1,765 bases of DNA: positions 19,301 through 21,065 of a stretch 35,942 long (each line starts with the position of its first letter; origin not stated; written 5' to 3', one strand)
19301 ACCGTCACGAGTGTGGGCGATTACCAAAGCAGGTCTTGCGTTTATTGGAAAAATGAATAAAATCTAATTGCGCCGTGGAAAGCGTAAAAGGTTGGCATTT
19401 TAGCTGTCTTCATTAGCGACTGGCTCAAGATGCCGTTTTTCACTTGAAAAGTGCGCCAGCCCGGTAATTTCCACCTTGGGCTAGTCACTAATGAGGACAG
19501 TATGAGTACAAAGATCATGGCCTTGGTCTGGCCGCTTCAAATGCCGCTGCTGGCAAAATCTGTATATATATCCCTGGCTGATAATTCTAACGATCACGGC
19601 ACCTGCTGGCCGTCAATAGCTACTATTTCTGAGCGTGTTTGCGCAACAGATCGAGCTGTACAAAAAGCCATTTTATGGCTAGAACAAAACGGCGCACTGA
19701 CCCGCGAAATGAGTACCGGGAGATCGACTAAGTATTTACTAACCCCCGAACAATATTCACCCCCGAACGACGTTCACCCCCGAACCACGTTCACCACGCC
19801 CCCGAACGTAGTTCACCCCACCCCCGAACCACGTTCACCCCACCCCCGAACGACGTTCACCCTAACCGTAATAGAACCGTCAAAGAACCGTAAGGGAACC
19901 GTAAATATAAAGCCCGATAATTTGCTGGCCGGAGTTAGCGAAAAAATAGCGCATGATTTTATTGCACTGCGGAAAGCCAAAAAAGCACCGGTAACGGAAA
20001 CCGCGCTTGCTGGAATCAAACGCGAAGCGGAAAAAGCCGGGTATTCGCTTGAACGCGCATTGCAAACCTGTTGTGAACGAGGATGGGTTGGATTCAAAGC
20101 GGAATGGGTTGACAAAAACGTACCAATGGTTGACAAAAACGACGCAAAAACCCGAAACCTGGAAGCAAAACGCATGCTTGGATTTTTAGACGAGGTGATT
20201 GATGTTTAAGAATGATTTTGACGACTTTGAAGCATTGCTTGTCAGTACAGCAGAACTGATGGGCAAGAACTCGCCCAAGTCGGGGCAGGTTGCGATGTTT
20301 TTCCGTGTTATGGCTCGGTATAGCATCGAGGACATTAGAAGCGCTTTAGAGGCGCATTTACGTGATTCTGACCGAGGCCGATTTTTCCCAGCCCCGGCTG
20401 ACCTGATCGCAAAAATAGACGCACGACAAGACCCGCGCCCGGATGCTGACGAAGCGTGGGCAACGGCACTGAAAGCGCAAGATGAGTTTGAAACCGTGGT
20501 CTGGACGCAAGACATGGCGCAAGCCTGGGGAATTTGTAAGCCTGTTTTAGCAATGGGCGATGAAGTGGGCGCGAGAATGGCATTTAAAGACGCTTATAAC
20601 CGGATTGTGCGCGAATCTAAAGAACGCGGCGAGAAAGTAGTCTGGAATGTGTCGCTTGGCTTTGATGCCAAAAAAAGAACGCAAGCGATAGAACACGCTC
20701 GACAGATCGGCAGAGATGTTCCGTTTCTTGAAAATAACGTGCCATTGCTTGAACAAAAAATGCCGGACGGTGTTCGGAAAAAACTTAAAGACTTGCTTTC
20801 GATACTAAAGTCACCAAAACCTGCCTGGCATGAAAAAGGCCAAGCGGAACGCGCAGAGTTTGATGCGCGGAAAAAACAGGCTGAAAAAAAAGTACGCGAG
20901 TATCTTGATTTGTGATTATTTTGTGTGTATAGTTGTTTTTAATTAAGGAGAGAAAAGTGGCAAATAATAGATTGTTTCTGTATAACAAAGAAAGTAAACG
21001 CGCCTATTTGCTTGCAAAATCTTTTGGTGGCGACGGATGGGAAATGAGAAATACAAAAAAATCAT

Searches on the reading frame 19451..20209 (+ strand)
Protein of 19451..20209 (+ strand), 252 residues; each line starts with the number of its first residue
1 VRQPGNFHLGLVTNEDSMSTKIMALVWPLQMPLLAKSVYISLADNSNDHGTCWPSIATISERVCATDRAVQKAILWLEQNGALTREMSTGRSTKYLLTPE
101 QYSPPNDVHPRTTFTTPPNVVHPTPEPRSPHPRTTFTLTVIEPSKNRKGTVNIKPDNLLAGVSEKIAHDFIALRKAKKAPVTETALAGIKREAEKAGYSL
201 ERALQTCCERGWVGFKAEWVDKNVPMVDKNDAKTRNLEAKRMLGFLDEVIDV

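Call 18: search_protein_families(library=pfam, proteins=[window:19451-20209:+], max_evalue=0.001)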
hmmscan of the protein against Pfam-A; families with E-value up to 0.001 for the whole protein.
window:19451-20209:+ (252 aa): 1 family
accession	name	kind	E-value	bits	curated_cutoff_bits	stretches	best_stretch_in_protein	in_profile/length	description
PF13730.12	HTH_36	-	1.4e-09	38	25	1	31-81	3-53/55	Helix-turn-helix domain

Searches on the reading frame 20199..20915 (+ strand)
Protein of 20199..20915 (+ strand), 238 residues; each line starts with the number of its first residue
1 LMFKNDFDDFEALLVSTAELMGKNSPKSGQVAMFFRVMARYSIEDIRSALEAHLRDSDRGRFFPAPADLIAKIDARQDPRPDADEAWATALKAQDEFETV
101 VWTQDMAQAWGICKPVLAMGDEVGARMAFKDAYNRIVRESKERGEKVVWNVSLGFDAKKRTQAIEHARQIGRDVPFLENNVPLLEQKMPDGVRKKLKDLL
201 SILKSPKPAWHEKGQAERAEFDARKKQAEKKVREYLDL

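Call 18: search_protein_families(library=pfam, proteins=[window:20199-20915:+], max_evalue=0.001)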
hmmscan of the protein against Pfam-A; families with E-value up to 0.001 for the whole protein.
window:20199-20915:+ (238 aa): 0 families

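Call 63: search_protein_families(library=phrogs, proteins=[window:20199-20915:+], max_evalue=0.001)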
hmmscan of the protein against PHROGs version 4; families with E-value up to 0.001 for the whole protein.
window:20199-20915:+ (238 aa): 3 families
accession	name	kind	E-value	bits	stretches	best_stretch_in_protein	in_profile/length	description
phrog_6028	-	unknown function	6.5e-57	194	1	1-172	1-167/265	-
phrog_10105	-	unknown function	1.4e-14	55.1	1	2-90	1-86/210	-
phrog_1524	-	unknown function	1.5e-12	48.9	1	82-226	88-217/252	-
